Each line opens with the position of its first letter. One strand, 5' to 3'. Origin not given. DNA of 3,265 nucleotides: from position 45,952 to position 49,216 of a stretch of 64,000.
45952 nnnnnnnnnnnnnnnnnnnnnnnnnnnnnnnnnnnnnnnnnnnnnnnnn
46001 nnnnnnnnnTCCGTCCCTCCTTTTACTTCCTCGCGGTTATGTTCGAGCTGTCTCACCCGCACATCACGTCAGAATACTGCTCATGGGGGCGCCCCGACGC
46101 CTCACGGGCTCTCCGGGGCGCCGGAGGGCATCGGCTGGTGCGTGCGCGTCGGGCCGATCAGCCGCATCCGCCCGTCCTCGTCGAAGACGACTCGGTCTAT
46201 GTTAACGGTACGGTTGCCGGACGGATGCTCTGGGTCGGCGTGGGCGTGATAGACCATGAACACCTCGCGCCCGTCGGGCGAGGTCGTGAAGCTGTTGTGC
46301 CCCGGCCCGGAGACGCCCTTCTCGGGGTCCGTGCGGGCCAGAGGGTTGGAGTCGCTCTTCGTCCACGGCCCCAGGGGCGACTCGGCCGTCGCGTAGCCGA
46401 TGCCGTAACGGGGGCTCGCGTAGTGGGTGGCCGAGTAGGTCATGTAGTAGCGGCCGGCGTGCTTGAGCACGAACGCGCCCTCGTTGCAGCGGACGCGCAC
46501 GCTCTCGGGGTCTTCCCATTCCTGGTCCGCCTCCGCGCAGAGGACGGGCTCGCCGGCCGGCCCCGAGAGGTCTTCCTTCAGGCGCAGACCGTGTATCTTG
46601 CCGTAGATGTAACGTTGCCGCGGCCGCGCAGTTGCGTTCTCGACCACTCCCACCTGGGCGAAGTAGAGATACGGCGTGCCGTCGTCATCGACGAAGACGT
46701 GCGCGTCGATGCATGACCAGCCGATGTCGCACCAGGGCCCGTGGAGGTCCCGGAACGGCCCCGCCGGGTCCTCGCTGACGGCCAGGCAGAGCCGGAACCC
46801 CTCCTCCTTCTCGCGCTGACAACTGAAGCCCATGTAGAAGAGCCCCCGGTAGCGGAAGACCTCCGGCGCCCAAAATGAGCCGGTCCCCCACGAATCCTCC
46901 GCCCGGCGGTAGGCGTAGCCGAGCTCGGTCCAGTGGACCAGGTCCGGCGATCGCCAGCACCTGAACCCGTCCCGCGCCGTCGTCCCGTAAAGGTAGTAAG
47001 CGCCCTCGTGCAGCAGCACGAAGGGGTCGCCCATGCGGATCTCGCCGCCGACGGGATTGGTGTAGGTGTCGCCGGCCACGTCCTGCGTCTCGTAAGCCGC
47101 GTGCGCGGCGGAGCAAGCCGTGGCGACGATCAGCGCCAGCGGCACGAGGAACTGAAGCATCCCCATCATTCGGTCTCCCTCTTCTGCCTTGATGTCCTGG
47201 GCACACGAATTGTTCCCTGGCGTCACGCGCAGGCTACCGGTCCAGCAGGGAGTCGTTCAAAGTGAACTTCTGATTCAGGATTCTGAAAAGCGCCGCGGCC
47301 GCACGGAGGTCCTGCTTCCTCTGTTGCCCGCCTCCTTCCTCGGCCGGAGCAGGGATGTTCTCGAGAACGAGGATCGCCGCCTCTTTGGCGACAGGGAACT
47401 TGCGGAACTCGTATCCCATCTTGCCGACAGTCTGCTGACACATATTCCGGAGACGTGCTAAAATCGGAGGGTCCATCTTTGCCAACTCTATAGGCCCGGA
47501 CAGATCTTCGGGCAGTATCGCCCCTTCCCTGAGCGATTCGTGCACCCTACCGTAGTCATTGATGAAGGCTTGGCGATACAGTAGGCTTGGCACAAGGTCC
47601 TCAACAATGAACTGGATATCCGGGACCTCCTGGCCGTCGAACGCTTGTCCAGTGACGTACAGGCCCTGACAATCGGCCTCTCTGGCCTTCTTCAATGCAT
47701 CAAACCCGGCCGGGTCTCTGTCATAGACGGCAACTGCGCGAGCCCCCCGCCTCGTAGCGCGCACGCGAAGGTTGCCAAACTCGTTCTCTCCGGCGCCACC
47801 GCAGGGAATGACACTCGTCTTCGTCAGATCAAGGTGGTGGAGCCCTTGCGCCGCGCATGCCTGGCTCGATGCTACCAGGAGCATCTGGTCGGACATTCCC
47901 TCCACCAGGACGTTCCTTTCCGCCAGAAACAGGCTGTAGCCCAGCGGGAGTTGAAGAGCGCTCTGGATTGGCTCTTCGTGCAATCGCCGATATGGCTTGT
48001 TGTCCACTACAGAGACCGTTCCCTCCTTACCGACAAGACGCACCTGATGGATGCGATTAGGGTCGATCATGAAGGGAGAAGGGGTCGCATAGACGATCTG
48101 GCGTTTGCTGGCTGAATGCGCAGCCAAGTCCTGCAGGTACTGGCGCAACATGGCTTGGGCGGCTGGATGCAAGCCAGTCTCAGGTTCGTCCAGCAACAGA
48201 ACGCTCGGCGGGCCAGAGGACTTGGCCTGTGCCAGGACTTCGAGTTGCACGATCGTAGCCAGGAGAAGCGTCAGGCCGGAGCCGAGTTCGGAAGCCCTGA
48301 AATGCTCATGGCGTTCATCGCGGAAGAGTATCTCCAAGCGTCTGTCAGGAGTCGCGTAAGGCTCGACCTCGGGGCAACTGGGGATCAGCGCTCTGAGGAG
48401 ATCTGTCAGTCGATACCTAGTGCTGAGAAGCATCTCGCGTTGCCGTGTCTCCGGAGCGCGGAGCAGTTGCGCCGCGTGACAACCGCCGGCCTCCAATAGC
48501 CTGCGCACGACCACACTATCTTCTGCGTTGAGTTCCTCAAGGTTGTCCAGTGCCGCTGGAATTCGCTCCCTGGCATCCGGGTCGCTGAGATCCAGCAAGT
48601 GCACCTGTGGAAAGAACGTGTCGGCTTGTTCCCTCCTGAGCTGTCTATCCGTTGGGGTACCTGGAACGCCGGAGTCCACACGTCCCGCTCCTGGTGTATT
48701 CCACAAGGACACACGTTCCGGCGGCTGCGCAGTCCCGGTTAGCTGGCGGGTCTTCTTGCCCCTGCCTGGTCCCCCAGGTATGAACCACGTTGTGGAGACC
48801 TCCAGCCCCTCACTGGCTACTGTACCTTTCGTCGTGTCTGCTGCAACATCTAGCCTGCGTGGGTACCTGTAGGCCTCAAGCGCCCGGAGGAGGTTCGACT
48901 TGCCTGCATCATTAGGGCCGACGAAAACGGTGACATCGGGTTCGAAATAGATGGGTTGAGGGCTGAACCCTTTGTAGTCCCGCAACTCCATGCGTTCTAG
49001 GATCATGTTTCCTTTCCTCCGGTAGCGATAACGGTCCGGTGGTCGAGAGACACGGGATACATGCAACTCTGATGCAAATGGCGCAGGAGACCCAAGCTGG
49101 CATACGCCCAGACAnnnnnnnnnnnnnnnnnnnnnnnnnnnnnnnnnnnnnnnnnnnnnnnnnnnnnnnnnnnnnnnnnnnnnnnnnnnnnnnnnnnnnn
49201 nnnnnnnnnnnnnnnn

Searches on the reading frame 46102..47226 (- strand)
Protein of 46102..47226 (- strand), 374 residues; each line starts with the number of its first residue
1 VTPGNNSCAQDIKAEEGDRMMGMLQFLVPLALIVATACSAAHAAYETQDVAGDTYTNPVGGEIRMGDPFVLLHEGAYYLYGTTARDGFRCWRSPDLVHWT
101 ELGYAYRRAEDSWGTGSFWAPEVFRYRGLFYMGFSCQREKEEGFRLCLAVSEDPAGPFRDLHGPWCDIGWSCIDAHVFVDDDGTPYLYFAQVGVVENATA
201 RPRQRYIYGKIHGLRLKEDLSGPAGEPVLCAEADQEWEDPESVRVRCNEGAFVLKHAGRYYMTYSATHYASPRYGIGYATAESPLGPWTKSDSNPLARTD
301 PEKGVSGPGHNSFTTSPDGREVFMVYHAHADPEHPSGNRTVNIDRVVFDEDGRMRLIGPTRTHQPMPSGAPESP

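Call 11: search_protein_families(library=pfam, proteins=[window:46102-47226:-], max_evalue=0.001)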
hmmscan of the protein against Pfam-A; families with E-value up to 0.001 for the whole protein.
window:46102-47226:- (374 aa): 1 family
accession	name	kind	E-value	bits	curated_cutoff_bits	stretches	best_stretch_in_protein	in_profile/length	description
PF04616.20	Glyco_hydro_43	-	6.3e-62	210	32.2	1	55-352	1-286/288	Glycosyl hydrolases family 43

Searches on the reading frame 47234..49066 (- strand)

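Call 11: search_protein_families(library=pfam, proteins=[window:47234-49066:-], max_evalue=0.001)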
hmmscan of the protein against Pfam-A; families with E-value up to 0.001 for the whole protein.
window:47234-49066:- (610 aa): 7 families
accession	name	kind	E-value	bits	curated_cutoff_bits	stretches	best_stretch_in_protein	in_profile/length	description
PF13175.12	AAA_15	-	7.7e-20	72.3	32.1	2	258-334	298-374/374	AAA ATPase domain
PF13304.12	AAA_21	-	2.2e-18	67.8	27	2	144-335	182-304/304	AAA domain, putative AbiEii toxin, Type IV TA system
PF13514.12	AAA_27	-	2e-06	28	22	1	21-68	1-51/206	AAA domain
PF13476.12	AAA_23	-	8.2e-06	27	27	1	25-64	1-40/201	AAA domain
PF11398.14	DUF2813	-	1.1e-05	25.4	21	0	21-64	1-43/372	Protein of unknown function (DUF2813)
PF02463.25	SMC_N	-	4.3e-05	23.5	40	1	23-63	2-44/220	RecF/RecN/SMC N terminal domain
PF20469.4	OLD-like_TOPRIM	-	0.00035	21.5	23.2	1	380-449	1-65/67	Overcoming lysogenization defect protein-like, TOPRIM domain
